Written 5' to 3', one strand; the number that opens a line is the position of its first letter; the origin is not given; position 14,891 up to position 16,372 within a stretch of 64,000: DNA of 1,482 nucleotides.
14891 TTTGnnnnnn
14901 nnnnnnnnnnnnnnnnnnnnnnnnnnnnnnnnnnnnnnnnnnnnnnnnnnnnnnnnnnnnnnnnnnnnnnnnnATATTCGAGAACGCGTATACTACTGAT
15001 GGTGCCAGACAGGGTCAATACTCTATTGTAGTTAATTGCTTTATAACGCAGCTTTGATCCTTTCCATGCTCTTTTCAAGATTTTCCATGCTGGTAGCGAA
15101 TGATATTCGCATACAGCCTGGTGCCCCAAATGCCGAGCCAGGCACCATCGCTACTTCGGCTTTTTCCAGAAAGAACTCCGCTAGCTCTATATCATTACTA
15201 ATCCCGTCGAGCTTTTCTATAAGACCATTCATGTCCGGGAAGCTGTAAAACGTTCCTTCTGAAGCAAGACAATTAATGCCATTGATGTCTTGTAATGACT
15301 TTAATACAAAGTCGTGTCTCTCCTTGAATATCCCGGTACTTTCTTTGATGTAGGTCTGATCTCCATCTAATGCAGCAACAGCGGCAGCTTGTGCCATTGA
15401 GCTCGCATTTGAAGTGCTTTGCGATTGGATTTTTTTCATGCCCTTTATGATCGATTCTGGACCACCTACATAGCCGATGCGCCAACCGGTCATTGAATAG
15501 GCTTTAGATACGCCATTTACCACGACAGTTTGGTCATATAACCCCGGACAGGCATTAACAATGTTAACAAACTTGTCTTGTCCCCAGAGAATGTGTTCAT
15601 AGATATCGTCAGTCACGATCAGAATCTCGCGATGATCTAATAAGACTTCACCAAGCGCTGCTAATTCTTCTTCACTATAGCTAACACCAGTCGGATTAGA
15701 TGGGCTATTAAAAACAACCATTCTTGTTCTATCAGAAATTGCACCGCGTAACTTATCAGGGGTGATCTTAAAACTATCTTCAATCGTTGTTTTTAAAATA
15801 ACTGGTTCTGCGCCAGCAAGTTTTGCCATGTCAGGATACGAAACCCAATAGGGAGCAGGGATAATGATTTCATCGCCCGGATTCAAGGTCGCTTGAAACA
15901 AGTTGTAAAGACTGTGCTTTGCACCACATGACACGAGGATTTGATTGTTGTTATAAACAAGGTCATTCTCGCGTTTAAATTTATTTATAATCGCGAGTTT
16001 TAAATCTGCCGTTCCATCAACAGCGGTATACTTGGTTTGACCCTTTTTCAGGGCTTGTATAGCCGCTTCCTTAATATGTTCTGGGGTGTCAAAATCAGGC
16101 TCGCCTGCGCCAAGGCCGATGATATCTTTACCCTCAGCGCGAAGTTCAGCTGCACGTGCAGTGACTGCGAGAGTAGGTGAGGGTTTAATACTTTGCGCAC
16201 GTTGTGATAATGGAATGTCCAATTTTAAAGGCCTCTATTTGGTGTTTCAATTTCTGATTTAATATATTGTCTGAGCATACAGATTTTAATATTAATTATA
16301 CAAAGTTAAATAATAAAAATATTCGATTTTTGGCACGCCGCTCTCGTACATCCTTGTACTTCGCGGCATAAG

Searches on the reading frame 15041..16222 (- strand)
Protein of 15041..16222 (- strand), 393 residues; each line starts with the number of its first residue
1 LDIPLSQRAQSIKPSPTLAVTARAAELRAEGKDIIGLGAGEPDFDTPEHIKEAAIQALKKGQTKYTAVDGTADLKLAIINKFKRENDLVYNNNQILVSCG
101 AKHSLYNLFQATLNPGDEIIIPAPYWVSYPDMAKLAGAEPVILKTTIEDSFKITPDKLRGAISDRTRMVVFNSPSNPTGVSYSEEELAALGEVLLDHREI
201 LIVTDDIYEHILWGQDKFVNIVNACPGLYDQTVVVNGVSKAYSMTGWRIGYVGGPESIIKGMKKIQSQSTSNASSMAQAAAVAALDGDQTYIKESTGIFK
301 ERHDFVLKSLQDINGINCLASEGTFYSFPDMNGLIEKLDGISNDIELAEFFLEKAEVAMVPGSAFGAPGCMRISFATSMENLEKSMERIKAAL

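Call 17: search_protein_families(library=ncbifam, proteins=[window:15041-16222:-], max_evalue=0.00001)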
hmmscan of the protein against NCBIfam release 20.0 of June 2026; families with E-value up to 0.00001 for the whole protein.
window:15041-16222:- (393 aa): 70 families (the best 25 are shown)
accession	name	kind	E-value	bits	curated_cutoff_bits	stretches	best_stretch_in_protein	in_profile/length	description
NF004769.0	PRK06107.1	equivalog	4.8e-147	489.9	617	1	6-392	7-397/402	aspartate transaminase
NF041091.1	asp_aminotase_Arch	equivalog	2.9e-117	391.7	550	1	7-391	2-373/376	aspartate aminotransferase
NF005817.0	PRK07683.1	equivalog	1.7e-87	293.7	575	1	22-391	18-379/387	aminotransferase A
NF005816.0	PRK07682.1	equivalog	4.6e-85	285.6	620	1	4-390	5-380/390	aminotransferase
NF041364.1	GntC_guanitoxin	equivalog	8e-84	281.6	415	1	36-390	2-354/356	guanitoxin biosynthesis PLP-dependent (S)-gamma-hydroxy-L-arginine cyclodehydratase GntC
NF004975.0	PRK06348.1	equivalog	5.1e-83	279.2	549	1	20-390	17-380/384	pyridoxal phosphate-dependent aminotransferase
NF006229.0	PRK08361.1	equivalog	3.8e-82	276.4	624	1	30-393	31-388/391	aspartate aminotransferase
NF005588.0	PRK07309.1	equivalog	1.3e-78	264.6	576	1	32-391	30-384/391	pyridoxal phosphate-dependent aminotransferase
NF004770.0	PRK06108.1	subfamily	4.3e-74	249.7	422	1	8-392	16-391/396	pyridoxal phosphate-dependent aminotransferase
NF005601.0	PRK07337.1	equivalog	1.1e-70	238.8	496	1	4-391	7-390/394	pyridoxal phosphate-dependent aminotransferase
NF006230.0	PRK08363.1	equivalog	7.9e-70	235.6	534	1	6-390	5-389/398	alanine aminotransferase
NF006514.0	PRK08960.1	equivalog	1.8e-68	231.2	554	1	4-393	4-385/388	pyridoxal phosphate-dependent aminotransferase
NF005855.0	PRK07777.1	equivalog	3.9e-67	227.3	553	1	28-391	24-386/391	pyridoxal phosphate-dependent aminotransferase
NF006756.0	PRK09276.1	subfamily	2e-65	221.2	507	1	5-391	4-384/387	LL-diaminopimelate aminotransferase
NF006569.0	PRK09082.1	subfamily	1.2e-63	215.5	420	1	29-390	27-384/386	methionine aminotransferase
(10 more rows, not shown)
